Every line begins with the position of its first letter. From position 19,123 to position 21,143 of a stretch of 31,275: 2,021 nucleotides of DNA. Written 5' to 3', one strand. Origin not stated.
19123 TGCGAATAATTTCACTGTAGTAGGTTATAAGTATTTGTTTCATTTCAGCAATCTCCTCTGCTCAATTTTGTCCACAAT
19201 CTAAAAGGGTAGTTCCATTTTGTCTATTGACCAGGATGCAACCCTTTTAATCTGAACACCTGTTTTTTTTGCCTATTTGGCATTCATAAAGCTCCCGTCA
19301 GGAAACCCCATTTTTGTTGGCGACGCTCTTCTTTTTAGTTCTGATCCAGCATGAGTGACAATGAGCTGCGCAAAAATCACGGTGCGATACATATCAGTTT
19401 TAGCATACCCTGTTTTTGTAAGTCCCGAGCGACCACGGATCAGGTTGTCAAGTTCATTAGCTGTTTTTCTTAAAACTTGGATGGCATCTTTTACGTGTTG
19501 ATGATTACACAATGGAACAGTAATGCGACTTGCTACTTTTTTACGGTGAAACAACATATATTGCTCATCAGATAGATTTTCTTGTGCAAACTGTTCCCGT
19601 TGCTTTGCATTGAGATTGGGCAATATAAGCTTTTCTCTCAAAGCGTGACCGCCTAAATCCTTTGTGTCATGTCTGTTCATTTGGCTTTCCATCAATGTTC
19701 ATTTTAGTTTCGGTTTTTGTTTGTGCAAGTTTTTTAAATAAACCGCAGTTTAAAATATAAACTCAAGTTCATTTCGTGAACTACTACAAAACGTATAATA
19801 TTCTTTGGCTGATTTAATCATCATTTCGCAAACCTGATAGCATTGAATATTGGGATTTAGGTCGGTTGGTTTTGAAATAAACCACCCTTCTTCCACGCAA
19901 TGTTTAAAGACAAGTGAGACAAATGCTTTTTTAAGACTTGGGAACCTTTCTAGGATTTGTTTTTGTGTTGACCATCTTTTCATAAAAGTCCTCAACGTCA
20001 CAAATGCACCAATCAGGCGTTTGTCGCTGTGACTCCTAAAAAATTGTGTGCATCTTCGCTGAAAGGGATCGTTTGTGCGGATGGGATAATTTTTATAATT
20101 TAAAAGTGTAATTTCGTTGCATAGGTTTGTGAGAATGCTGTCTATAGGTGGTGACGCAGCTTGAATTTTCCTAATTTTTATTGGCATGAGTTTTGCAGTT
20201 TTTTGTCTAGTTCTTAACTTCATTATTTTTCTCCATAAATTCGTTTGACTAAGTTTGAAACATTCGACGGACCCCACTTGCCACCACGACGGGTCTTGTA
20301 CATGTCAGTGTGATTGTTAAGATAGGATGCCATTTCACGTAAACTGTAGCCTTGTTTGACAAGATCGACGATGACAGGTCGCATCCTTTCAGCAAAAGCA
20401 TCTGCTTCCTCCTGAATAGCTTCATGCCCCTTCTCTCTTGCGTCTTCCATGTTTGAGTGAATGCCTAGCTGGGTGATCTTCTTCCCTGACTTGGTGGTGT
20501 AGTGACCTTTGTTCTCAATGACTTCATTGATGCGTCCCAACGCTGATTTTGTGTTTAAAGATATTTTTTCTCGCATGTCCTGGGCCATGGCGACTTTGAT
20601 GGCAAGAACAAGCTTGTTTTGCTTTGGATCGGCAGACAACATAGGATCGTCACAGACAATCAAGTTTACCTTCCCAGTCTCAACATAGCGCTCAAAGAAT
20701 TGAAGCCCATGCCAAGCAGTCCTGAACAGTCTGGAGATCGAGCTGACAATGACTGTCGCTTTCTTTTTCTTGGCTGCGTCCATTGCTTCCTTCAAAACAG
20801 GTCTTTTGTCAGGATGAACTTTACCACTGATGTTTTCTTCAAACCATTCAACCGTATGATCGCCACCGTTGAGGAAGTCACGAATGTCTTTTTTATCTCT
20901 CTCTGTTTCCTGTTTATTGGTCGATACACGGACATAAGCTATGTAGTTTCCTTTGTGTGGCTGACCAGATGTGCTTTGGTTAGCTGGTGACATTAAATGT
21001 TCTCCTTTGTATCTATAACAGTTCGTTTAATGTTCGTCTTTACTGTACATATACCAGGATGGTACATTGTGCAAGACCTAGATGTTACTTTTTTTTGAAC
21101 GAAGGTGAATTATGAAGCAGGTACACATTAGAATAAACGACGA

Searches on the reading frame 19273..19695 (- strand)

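Call 3: search_protein_families(library=pfam, proteins=[window:19273-19695:-], max_evalue=1)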
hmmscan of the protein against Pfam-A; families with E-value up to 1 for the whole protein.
window:19273-19695:- (140 aa): 1 family
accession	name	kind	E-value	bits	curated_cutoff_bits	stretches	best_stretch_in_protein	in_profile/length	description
PF09486.15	HrpB7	-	0.034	15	29.7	1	32-116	15-93/157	Bacterial type III secretion protein (HrpB7)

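Call 4: search_protein_families(library=phrogs, proteins=[window:19273-19695:-], max_evalue=0.01)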
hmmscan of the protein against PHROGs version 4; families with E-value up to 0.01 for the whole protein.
window:19273-19695:- (140 aa): 0 families

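Call 57: search_protein_families(library=ncbifam, proteins=[window:19273-19695:-], max_evalue=0.1)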
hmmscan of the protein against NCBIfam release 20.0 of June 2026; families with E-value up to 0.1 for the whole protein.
window:19273-19695:- (140 aa): 1 family
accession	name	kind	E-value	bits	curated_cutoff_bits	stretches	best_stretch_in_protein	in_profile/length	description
TIGR02559.1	HrpB7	equivalog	0.047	14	134.4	1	58-111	35-88/158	type III secretion protein HrpB7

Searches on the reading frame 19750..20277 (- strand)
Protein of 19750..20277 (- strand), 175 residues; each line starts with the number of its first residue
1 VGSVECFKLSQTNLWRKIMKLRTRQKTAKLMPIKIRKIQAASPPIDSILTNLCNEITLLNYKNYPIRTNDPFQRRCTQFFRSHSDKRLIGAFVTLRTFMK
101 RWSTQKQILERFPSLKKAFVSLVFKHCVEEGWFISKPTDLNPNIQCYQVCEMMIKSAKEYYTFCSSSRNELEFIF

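Call 3: search_protein_families(library=pfam, proteins=[window:19750-20277:-], max_evalue=1)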
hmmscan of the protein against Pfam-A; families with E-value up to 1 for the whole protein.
window:19750-20277:- (175 aa): 1 family
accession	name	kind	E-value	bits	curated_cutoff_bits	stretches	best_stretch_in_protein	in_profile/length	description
PF13233.12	Complex1_LYR_2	-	0.058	14.5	22.3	1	63-114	18-61/80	Complex1_LYR-like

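Call 4: search_protein_families(library=phrogs, proteins=[window:19750-20277:-], max_evalue=0.01)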
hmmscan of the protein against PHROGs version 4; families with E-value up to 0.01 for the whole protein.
window:19750-20277:- (175 aa): 0 families

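Call 57: search_protein_families(library=ncbifam, proteins=[window:19750-20277:-], max_evalue=0.1)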
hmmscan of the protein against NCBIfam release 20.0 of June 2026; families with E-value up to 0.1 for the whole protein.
window:19750-20277:- (175 aa): 0 families

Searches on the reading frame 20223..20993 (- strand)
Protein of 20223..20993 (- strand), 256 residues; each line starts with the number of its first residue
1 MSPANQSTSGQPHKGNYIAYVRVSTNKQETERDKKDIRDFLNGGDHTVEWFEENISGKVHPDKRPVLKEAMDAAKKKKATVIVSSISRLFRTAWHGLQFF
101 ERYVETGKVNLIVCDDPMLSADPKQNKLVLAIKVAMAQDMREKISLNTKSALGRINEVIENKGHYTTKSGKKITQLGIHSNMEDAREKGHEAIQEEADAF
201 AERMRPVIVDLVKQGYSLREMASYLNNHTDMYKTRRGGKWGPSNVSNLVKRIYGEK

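Call 9: search_protein_families(library=phrogs, proteins=[window:20223-20993:-], max_evalue=0.001)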
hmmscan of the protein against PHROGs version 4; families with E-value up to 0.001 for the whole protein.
window:20223-20993:- (256 aa): 3 families
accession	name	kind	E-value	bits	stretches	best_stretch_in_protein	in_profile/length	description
phrog_125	-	DNA, RNA and nucleotide metabolism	1.9e-31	110.5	1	11-251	16-202/254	DNA invertase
phrog_95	-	integration and excision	5.6e-27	95.6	1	7-249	80-308/651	integrase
phrog_8275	-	DNA, RNA and nucleotide metabolism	0.00034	21.4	0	18-71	3-49/51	DNA invertase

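Call 10: search_protein_families(library=pfam, proteins=[window:20223-20993:-], max_evalue=0.01)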
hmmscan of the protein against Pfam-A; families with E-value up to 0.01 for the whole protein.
window:20223-20993:- (256 aa): 2 families
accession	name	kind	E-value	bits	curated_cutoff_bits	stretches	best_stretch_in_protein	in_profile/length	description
PF00239.26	Resolvase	-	1.6e-21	77.3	23.3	1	18-152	2-136/145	Resolvase, N terminal domain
PF07508.19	Recombinase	-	0.0014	19.3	21.1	1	208-250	10-50/102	Recombinase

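Call 35: find_homologous_proteins(query=window:20223-20993:-, max_evalue=1e-20)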
Query window:20223-20993:- (256 aa): 31 proteins with E <= 1e-20 among 303 candidates.
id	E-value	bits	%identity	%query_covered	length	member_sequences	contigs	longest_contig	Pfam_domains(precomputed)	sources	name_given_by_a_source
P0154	3.7e-165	565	99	100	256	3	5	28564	PF00239.27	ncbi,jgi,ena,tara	tara:strand:- start:1961 stop:2731 length:771 start_codon:yes stop_codon:yes gene_type:complete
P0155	1.4e-134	465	81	100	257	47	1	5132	PF00239.27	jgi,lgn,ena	-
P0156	1.9e-132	458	79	100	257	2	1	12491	PF00239.27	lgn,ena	-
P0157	1.5e-127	442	77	100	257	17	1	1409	PF00239.27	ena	-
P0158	4.0e-127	441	77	100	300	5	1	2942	PF07508.20,PF00239.27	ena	-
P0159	5.1e-126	437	75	100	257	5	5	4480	PF00239.27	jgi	jgi:DNA invertase Pin-like site-specific DNA recombinase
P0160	1.0e-123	430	74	98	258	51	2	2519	PF00239.27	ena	-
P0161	1.5e-74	269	73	64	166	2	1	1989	-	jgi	jgi:transposase-like protein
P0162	3.2e-64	235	48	98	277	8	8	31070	PF00239.27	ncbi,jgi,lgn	-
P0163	1.2e-63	233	48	98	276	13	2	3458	PF00239.27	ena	-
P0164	1.6e-63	233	74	56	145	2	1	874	-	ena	-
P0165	9.9e-63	230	47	96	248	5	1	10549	PF07508.20,PF00239.27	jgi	jgi:DNA invertase Pin-like site-specific DNA recombinase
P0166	2.7e-55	206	44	97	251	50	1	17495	PF07508.20,PF00239.27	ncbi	-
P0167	1.9e-49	186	45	92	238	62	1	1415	PF07508.20,PF00239.27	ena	-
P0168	2.3e-45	173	40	97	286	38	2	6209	PF07508.20,PF00239.27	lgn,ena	-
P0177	6.2e-41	159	38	100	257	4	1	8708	PF00239.27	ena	-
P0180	2.4e-40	157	37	95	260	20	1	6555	PF00239.27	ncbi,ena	-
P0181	1.1e-39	155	39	96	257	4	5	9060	PF00239.27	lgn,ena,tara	tara:strand:+ start:1228 stop:2001 length:774 start_codon:yes stop_codon:yes gene_type:complete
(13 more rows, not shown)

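Call 36: find_encoding_contigs(protein=P0156, flank=10000, max_places=3)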
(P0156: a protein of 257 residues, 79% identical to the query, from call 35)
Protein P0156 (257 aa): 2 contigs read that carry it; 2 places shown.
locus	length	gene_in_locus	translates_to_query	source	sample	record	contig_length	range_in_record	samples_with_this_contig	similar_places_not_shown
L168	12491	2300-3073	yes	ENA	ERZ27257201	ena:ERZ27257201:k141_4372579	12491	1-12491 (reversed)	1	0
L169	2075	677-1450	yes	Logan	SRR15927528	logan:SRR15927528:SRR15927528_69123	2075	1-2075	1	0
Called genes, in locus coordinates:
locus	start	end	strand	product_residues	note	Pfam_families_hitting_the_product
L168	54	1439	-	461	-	PF00145:DNA_methylase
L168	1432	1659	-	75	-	-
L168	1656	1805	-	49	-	PF07878:RHH_5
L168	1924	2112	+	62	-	-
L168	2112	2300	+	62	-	-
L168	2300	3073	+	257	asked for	PF00239:Resolvase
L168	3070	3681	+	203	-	-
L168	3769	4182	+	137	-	-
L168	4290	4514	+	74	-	-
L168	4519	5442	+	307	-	-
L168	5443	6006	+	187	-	PF03837:RecT (weak)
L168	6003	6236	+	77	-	PF01726:LexA_DNA_bind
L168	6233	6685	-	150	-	PF13539:Peptidase_M15_4 (weak)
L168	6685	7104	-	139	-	PF11351:GTA_holin_3TM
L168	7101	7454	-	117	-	-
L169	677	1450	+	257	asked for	PF00239:Resolvase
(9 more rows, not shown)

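Call 37: find_encoding_contigs(protein=P0155, flank=10000, max_places=3)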
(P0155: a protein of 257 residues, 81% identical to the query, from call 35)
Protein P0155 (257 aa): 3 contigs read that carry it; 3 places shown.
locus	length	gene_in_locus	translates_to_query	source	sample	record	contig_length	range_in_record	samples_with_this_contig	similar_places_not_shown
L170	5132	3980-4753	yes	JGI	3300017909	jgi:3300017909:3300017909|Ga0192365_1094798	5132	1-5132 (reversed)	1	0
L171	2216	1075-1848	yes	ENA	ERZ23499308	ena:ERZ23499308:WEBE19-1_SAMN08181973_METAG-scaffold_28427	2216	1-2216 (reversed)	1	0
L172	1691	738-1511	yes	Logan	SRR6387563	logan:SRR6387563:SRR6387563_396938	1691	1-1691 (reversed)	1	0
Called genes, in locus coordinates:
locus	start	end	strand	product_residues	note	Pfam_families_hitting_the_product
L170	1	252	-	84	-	?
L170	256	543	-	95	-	-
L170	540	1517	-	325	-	PF13730:HTH_36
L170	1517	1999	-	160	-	-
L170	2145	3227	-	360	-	PF00145:DNA_methylase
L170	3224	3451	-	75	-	-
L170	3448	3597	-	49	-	PF07878:RHH_5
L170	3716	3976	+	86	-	-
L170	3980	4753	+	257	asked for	PF00239:Resolvase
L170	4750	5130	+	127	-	?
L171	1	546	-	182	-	?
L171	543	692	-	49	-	PF07878:RHH_5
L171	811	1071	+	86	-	-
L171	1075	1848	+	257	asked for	PF00239:Resolvase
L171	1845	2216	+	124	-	?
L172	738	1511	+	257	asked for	PF00239:Resolvase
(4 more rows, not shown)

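Call 38: find_encoding_contigs(protein=P0162, flank=10000, max_places=4)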
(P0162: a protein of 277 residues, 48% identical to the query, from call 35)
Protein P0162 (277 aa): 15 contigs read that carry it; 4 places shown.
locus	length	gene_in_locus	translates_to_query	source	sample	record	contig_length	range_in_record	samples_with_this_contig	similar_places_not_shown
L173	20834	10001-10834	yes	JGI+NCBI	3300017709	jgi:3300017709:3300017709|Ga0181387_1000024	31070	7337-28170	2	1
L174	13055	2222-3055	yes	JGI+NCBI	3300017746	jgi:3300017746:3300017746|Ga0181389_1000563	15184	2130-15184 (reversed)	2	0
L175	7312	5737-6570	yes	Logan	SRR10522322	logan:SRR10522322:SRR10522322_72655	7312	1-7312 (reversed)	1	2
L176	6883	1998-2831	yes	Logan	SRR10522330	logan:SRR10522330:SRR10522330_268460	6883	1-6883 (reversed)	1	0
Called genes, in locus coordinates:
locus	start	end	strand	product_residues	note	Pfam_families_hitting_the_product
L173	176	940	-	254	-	PF05396:Phage_T7_Capsid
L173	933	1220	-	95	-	PF25181:Phage_Bbp19 (weak)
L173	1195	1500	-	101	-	-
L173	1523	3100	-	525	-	PF12236:Head-tail_con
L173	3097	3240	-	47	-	-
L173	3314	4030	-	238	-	-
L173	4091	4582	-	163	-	-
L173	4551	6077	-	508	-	-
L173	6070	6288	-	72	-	-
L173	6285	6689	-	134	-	PF03592:Terminase_2 (weak)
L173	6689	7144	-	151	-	PF00436:SSB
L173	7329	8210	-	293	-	PF12802:MarR_2 (weak), PF13730:HTH_36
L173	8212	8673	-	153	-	-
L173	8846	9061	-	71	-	-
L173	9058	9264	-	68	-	-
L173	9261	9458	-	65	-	PF07878:RHH_5 (weak)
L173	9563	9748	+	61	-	-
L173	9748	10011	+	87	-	-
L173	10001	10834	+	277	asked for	PF00239:Resolvase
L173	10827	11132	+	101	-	-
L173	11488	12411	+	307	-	-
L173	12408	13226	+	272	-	PF03837:RecT (weak)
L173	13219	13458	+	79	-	PF01726:LexA_DNA_bind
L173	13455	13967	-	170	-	PF05838:Glyco_hydro_108, PF09374:PG_binding_3 (weak)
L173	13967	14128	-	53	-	-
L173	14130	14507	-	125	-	PF11351:GTA_holin_3TM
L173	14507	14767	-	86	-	-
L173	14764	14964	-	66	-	-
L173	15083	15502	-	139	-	-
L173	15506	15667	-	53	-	-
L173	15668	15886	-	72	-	-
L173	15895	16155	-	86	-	PF16778:Phage_tail_APC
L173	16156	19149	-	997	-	PF20854:LED_rpt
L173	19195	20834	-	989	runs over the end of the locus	-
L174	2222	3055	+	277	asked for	PF00239:Resolvase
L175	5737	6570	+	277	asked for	PF00239:Resolvase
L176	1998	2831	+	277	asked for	PF00239:Resolvase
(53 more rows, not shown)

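Call 48: find_encoding_contigs(protein=P0166, flank=10000, max_places=2)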
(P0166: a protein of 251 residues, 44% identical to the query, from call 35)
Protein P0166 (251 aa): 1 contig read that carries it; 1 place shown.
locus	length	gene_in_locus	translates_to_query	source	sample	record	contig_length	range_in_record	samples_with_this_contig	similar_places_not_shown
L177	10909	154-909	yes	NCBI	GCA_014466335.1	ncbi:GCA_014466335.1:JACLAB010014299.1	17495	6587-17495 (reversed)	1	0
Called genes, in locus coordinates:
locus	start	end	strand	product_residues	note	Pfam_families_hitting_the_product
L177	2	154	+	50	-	?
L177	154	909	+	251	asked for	PF00239:Resolvase, PF07508:Recombinase (weak)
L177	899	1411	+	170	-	PF12802:MarR_2 (faint)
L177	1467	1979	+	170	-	-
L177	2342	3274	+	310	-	-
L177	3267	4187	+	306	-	PF03837:RecT (faint)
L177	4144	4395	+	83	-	PF01726:LexA_DNA_bind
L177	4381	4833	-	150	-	PF08291:Peptidase_M15_3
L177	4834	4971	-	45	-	-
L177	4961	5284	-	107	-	-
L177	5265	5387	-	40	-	-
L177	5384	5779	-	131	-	-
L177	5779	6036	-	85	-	-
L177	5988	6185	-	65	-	-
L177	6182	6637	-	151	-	-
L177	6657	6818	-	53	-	-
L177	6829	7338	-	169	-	-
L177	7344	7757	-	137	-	-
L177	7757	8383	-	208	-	PF13640:2OG-FeII_Oxy_3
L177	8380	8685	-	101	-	-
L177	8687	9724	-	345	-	PF18454:Mtd_N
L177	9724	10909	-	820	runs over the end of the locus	PF20854:LED_rpt (weak)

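Call 49: find_encoding_contigs(protein=P0165, flank=10000, max_places=2)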
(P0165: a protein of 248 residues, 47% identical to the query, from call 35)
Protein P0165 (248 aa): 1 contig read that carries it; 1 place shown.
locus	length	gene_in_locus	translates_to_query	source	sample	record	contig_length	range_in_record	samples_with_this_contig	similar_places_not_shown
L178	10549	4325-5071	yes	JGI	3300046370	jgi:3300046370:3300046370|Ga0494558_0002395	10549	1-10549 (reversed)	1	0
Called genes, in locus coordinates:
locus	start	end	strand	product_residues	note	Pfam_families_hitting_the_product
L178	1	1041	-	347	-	?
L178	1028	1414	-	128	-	-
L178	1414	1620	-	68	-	-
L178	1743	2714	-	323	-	PF12802:MarR_2 (weak), PF13730:HTH_36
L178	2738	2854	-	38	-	-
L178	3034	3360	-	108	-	PF06356:DUF1064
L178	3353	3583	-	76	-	-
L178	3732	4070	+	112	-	-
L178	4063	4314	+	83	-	-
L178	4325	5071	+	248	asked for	PF00239:Resolvase, PF07508:Recombinase (weak)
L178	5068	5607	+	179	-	PF25213:HVO_A0261_N (weak), PF12802:MarR_2 (faint)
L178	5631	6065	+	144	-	-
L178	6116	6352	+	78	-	-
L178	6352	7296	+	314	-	-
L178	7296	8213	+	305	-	-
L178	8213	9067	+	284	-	PF03837:RecT (weak)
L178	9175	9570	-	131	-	-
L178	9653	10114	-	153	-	PF00959:Phage_lysozyme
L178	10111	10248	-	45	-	-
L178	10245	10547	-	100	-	?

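Call 50: find_encoding_contigs(protein=P0181, flank=10000, max_places=2)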
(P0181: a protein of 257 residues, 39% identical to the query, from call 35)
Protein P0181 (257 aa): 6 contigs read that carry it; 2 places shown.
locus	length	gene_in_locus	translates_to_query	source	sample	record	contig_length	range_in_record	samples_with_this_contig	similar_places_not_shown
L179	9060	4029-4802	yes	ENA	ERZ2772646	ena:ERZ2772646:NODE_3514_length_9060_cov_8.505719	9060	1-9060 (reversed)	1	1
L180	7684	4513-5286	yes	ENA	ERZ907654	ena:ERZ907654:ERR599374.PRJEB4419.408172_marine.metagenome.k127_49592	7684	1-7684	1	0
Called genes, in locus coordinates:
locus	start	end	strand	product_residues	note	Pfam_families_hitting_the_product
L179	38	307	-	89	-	-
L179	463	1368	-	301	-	PF12802:MarR_2 (faint), PF13730:HTH_36 (faint)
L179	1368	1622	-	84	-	-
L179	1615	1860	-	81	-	-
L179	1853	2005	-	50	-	PF00684:DnaJ_CXXCXGXG (weak), PF15777:Anti-TRAP (faint)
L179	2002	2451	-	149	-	PF24579:PDDEXK_14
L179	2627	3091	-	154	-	PF08299:Bac_DnaA_C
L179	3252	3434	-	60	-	-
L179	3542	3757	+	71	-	-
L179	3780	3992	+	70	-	-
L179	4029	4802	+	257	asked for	PF00239:Resolvase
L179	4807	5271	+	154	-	-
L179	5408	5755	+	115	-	-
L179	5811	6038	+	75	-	-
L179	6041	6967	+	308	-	-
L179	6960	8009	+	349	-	PF03837:RecT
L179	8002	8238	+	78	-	PF01726:LexA_DNA_bind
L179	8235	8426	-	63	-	-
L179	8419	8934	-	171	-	PF05838:Glyco_hydro_108, PF09374:PG_binding_3 (weak)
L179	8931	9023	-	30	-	-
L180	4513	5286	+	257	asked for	PF00239:Resolvase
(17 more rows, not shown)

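Call 89: search_protein_families(library=pfam, proteins=[L178:9175-9570:-, L178:5068-5607:+, L177:899-1411:+], max_evalue=0.05)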
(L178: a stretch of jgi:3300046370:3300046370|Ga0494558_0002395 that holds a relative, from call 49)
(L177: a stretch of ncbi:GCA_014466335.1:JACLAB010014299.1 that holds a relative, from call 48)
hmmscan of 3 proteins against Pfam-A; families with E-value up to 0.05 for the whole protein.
L178:9175-9570:- (131 aa): 0 families

L178:5068-5607:+ (179 aa): 15 families
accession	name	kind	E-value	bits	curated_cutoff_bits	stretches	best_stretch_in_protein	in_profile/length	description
PF25213.1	HVO_A0261_N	-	3.7e-06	27.2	35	1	95-146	24-75/86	HVO_A0261 N-terminal domain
PF12802.13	MarR_2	-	1.3e-05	25.7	27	1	82-127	7-52/61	MarR family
PF09339.16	HTH_IclR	-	3.1e-05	24.1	22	1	81-128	4-51/52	IclR helix-turn-helix domain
PF08279.18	HTH_11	-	0.00022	21.5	25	1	83-123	3-43/55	HTH domain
PF13545.12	HTH_Crp_2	-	0.0016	18.8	27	1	94-133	21-60/70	Crp-like helix-turn-helix domain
PF01047.28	MarR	-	0.0018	18.5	24.6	1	80-128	3-50/59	MarR family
PF01978.25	TrmB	-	0.0031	17.8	25.6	1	88-131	17-58/68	Sugar-specific transcriptional regulator TrmB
PF01022.26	HTH_5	-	0.0034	17.6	22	1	84-127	6-47/47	Bacterial regulatory protein, arsR family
PF00392.27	GntR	-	0.0036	17.4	27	1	98-129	27-58/64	Bacterial regulatory proteins, gntR family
PF13412.12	HTH_24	-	0.0056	16.7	21.9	1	83-126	6-48/48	Winged helix-turn-helix DNA-binding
PF13551.12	HTH_29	-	0.018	15.5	28.1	1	95-123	13-40/64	Winged helix-turn helix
PF02082.26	Rrf2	-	0.031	14.9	30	0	85-126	12-54/132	Iron-dependent Transcriptional regulator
PF13384.12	HTH_23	-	0.036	14.4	24.6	0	87-123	12-45/50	Homeodomain-like domain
PF24270.1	HTH_Cmi2_C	-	0.037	14.7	27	0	92-132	85-125/125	Cmi2, C-terminal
PF01325.25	Fe_dep_repress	-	0.042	14.5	26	0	86-130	13-57/60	Iron dependent repressor, N-terminal DNA binding domain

L177:899-1411:+ (170 aa): 5 families
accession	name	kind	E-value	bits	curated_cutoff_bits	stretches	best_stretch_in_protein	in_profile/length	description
PF12802.13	MarR_2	-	2.8e-05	24.6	27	1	71-107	22-60/61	MarR family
PF13545.12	HTH_Crp_2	-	0.0026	18.1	27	1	70-104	23-56/70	Crp-like helix-turn-helix domain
PF13412.12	HTH_24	-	0.0045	17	21.9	1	70-100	18-48/48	Winged helix-turn-helix DNA-binding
PF25213.1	HVO_A0261_N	-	0.013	15.8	35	1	66-104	21-59/86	HVO_A0261 N-terminal domain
PF01047.28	MarR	-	0.043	14.2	24.6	0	65-101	13-49/59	MarR family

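Call 97: find_encoding_contigs(protein=P0177, flank=10000, max_places=1)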
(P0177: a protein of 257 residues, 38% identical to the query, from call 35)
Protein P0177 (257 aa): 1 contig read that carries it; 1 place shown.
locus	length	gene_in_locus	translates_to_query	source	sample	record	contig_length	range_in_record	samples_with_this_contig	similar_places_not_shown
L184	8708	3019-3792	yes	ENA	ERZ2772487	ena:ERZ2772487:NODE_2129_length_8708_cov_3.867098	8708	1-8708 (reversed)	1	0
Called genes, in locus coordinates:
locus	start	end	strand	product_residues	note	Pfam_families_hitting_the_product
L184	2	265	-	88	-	?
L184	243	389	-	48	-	-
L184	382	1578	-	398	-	PF00145:DNA_methylase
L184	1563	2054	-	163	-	-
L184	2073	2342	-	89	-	PF08299:Bac_DnaA_C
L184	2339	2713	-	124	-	PF06356:DUF1064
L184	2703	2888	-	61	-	PF07878:RHH_5 (weak)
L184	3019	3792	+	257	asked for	PF00239:Resolvase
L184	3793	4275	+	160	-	-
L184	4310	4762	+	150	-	-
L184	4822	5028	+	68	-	-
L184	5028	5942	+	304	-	PF09588:YqaJ (faint)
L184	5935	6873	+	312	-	-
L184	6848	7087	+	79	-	PF01726:LexA_DNA_bind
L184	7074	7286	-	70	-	-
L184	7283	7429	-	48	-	-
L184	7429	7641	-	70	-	PF19141:DUF5824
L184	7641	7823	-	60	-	-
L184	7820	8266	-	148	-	PF08291:Peptidase_M15_3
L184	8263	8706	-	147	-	?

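Call 98: find_encoding_contigs(protein=P0168, flank=10000, max_places=1)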
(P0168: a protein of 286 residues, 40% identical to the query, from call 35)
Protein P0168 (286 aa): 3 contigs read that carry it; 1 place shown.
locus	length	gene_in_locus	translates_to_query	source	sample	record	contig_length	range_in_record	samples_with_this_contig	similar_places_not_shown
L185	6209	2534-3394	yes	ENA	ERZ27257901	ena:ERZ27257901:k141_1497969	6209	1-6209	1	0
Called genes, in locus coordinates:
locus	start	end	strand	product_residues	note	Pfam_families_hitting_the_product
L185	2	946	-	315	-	?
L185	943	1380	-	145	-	PF08299:Bac_DnaA_C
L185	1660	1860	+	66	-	-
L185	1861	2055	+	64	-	-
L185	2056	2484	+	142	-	-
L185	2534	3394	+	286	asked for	PF00239:Resolvase, PF07508:Recombinase (weak)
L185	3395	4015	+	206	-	-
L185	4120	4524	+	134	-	-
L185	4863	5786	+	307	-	PF09588:YqaJ (weak)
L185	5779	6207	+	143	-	?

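Call 99: find_encoding_contigs(protein=P0180, flank=10000, max_places=1)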
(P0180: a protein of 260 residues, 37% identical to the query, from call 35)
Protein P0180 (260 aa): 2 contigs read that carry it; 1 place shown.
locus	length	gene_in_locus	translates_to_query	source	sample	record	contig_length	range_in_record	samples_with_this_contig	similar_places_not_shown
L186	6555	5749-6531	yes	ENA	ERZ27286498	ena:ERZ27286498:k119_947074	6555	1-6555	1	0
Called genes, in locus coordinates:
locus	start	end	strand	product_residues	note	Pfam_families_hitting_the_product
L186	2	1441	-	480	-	?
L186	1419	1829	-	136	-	PF03592:Terminase_2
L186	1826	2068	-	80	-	-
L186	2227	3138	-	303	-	PF13730:HTH_36, PF12802:MarR_2 (weak), PF01022:HTH_5 (weak)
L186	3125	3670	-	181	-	-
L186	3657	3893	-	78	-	-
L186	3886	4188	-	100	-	PF08299:Bac_DnaA_C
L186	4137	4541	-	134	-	PF06356:DUF1064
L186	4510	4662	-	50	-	-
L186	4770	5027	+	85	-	-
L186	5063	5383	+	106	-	-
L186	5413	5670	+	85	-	-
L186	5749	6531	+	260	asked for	PF00239:Resolvase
